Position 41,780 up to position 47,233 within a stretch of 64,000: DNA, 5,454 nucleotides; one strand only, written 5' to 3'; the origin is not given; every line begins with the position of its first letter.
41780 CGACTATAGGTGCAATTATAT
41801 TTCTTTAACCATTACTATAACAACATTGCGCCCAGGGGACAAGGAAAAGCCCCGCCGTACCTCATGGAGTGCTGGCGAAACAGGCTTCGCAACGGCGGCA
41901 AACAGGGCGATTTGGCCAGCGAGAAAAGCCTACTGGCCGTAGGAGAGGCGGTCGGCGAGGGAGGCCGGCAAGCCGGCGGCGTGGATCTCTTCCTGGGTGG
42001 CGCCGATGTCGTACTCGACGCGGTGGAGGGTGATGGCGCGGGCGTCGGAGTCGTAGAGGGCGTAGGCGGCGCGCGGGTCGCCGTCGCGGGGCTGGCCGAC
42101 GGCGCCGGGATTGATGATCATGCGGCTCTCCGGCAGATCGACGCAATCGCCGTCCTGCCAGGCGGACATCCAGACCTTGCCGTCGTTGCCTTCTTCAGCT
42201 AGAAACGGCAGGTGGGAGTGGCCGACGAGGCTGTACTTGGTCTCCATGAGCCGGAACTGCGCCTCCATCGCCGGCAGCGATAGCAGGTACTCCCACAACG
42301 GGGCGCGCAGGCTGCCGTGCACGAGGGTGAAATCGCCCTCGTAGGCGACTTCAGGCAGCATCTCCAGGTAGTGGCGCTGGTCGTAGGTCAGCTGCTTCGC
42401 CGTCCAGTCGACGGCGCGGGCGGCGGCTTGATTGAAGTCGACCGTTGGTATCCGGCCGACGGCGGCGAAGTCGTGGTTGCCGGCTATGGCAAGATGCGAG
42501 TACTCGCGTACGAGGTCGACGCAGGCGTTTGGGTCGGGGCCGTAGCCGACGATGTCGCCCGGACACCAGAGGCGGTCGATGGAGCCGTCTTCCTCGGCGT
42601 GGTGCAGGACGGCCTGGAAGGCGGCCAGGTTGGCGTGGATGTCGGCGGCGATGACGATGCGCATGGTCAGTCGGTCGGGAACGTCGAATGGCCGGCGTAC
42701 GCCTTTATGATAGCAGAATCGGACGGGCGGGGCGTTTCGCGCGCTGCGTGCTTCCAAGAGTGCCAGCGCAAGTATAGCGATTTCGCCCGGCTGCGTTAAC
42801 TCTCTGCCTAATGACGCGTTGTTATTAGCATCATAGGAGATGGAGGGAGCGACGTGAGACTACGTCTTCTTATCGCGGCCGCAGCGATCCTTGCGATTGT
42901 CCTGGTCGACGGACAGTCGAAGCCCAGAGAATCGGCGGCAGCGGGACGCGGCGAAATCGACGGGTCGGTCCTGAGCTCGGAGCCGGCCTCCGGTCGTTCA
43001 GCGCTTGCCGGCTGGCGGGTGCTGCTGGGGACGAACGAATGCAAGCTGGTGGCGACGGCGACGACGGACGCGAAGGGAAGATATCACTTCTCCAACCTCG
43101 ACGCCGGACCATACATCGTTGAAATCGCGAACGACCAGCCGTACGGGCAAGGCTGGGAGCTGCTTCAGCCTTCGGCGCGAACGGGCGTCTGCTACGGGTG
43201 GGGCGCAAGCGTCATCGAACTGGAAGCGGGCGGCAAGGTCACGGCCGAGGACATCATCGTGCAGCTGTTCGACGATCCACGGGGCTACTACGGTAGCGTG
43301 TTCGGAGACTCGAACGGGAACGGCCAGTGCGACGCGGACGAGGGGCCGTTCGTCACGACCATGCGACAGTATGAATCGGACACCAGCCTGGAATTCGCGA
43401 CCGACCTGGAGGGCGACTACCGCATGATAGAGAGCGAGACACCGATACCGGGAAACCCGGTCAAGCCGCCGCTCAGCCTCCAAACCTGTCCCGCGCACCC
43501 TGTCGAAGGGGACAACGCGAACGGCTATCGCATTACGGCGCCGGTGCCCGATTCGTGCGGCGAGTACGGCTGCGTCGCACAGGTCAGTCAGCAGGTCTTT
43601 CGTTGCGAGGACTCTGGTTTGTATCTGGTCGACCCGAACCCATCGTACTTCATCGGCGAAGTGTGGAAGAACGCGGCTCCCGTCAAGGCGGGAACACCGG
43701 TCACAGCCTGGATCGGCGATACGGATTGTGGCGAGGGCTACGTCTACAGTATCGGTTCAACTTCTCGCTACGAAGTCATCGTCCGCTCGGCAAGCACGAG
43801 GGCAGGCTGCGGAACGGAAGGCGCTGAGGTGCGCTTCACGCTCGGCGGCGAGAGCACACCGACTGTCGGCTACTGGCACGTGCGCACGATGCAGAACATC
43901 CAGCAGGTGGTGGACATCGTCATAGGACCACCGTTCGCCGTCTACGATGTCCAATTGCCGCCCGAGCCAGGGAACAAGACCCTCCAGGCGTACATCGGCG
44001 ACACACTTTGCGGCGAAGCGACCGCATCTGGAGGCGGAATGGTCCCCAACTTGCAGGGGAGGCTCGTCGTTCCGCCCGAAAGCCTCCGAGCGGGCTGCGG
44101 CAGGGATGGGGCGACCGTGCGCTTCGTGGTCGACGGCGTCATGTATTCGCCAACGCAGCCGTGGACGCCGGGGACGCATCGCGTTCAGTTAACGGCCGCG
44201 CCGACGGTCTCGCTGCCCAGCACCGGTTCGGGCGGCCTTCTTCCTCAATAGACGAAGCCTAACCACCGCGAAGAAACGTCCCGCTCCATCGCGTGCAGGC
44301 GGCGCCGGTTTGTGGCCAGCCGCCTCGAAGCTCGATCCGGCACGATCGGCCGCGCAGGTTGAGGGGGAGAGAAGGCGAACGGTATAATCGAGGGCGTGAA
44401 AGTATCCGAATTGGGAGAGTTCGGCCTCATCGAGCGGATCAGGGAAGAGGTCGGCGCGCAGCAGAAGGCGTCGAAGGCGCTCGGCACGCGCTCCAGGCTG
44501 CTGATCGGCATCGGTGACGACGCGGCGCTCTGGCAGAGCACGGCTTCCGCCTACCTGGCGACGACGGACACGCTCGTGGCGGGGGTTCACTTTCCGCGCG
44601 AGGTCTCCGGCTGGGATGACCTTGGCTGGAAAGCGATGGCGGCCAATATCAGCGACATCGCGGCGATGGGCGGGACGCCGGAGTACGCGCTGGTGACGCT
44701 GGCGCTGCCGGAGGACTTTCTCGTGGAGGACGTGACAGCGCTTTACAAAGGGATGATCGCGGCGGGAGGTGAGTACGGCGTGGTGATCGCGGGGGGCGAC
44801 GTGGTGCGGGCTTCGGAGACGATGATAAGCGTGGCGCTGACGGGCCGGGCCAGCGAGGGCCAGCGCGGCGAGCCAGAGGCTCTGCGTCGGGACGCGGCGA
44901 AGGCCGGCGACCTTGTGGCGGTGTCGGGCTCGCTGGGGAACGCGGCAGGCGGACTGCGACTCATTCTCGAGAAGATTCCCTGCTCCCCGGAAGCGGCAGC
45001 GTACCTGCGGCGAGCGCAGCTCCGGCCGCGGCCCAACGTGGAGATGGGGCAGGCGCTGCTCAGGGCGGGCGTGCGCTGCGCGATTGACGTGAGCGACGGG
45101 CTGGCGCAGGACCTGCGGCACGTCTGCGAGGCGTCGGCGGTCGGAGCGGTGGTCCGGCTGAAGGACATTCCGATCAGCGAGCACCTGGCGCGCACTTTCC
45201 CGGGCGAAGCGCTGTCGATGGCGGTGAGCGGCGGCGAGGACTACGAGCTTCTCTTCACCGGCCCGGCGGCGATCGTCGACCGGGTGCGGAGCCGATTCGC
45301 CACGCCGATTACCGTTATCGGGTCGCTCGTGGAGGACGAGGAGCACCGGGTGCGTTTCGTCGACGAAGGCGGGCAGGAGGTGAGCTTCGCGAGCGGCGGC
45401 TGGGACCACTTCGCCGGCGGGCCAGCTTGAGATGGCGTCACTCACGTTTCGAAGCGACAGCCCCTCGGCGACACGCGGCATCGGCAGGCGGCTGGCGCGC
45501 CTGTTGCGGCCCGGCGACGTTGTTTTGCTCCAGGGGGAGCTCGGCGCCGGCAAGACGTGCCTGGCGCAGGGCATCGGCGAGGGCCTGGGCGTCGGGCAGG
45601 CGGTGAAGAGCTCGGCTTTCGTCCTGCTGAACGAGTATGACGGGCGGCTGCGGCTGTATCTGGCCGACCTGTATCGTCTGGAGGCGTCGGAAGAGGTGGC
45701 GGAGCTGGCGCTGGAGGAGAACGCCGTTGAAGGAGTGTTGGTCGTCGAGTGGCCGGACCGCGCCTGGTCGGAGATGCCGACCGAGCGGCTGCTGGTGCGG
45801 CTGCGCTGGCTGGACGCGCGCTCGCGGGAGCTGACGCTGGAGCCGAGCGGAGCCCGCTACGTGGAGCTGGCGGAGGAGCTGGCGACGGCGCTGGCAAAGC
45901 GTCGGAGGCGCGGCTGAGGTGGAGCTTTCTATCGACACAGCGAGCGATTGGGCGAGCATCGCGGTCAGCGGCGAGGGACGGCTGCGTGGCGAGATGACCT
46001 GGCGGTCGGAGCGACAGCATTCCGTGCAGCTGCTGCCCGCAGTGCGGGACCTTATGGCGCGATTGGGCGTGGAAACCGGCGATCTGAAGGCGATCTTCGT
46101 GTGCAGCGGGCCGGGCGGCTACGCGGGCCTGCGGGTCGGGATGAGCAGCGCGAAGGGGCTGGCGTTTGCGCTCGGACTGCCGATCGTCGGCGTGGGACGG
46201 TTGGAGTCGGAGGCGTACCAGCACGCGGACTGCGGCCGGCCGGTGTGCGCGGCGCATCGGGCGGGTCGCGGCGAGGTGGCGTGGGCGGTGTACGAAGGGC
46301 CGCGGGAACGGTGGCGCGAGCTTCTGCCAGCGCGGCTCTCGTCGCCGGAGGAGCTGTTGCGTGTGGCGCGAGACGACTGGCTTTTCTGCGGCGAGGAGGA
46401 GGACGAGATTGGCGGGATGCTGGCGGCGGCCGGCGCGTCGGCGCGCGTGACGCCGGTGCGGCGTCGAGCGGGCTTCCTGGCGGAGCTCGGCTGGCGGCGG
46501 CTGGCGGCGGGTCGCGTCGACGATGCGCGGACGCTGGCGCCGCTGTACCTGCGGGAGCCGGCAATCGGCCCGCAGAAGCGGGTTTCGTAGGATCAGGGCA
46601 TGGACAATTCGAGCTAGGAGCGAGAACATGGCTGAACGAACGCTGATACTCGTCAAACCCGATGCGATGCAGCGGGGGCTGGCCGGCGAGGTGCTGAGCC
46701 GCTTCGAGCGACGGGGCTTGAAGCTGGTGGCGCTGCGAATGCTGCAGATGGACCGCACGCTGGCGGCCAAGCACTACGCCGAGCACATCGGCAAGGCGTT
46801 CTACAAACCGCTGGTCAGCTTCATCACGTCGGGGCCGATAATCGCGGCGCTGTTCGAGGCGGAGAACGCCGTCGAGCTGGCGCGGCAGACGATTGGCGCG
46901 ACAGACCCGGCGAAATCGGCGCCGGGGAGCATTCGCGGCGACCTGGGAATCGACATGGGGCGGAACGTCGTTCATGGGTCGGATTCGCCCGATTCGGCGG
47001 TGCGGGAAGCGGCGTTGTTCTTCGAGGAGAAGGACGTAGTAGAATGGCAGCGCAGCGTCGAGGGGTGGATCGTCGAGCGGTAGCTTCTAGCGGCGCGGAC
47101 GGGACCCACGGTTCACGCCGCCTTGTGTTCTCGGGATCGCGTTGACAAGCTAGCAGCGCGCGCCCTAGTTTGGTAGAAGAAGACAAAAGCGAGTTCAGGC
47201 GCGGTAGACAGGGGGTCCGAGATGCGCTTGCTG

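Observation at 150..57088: Six of about eleven frame-breaking indels sit on one 7-mer, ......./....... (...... plus one base)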

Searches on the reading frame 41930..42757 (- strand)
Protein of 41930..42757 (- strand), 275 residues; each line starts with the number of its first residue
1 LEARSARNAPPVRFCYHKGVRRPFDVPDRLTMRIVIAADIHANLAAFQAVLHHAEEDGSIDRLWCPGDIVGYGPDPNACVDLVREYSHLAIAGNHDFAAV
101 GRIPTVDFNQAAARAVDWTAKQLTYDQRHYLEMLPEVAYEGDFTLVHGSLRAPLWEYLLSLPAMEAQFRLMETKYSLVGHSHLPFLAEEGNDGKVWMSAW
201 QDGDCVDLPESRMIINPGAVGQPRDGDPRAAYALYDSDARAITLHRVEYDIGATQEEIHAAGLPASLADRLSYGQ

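Call 32: search_protein_families(library=pfam, proteins=[window:41930-42757:-], max_evalue=0.000001)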
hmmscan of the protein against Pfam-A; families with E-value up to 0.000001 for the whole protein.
window:41930-42757:- (275 aa): 2 families
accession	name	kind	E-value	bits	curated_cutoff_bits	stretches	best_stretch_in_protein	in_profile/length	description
PF12850.12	Metallophos_2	-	2e-17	64.1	27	1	32-238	1-152/154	Calcineurin-like phosphoesterase superfamily domain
PF00149.33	Metallophos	-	2.3e-12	48.2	21.5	1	32-177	1-120/191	Calcineurin-like phosphoesterase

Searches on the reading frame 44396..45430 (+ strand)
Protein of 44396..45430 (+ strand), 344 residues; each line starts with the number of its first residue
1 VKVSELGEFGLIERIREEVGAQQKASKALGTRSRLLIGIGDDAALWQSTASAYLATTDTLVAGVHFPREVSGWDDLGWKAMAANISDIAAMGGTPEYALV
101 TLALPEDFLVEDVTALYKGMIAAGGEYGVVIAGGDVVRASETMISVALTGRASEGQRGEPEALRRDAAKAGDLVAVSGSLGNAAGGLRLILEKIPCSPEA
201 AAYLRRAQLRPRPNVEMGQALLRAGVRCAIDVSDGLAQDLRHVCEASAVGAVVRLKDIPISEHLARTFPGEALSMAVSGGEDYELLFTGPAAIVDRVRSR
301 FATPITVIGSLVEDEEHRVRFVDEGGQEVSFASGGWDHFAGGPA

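Call 32: search_protein_families(library=pfam, proteins=[window:44396-45430:+], max_evalue=0.000001)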
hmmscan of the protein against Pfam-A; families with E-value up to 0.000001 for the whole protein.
window:44396-45430:+ (344 aa): 2 families
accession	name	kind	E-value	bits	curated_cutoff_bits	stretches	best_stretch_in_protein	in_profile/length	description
PF00586.29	AIRS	-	3.3e-24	85.9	24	1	40-151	1-111/112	AIR synthase related protein, N-terminal domain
PF02769.27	AIRS_C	-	1.2e-08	35.7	23.1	1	169-320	1-154/156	AIR synthase related protein, C-terminal domain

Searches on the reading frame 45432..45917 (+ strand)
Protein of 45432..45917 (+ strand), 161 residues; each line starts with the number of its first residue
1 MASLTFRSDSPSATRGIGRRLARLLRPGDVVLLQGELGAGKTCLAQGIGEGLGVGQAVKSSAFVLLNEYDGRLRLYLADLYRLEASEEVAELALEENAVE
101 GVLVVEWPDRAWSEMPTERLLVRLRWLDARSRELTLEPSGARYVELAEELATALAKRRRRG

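Call 32: search_protein_families(library=pfam, proteins=[window:45432-45917:+], max_evalue=0.000001)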
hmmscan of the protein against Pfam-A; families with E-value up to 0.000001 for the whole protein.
window:45432-45917:+ (161 aa): 1 family
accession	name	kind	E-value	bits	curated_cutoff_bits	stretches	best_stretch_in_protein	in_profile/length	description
PF02367.23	TsaE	-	1.1e-31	109.9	26.6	1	10-128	3-122/128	Threonylcarbamoyl adenosine biosynthesis protein TsaE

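Call 56: find_encoding_contigs(protein=window:45432-45917:+, flank=2000, max_places=5)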
Protein window:45432-45917:+ (161 aa): no gene with exactly this product is on record in the collection.

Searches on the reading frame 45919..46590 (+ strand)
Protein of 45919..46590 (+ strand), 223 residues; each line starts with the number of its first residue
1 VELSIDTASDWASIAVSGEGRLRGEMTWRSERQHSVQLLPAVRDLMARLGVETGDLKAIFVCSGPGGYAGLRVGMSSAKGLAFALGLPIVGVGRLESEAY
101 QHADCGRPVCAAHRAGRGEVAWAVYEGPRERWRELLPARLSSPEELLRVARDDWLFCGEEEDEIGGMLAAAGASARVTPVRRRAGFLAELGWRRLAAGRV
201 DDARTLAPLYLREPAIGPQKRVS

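Call 32: search_protein_families(library=pfam, proteins=[window:45919-46590:+], max_evalue=0.000001)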
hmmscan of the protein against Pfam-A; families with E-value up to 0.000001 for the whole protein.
window:45919-46590:+ (223 aa): 1 family
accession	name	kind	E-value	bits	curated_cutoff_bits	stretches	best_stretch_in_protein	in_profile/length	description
PF00814.31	TsaD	-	1.2e-24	87.9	24.8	1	31-148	26-149/264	tRNA N6-adenosine threonylcarbamoyltransferase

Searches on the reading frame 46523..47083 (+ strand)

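Call 32: search_protein_families(library=pfam, proteins=[window:46523-47083:+], max_evalue=0.000001)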
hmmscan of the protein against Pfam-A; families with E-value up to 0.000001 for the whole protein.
window:46523-47083:+ (186 aa): 1 family
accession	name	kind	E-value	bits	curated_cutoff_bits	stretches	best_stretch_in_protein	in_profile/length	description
PF00334.24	NDK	-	4e-53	179.4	27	1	38-171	1-134/135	Nucleoside diphosphate kinase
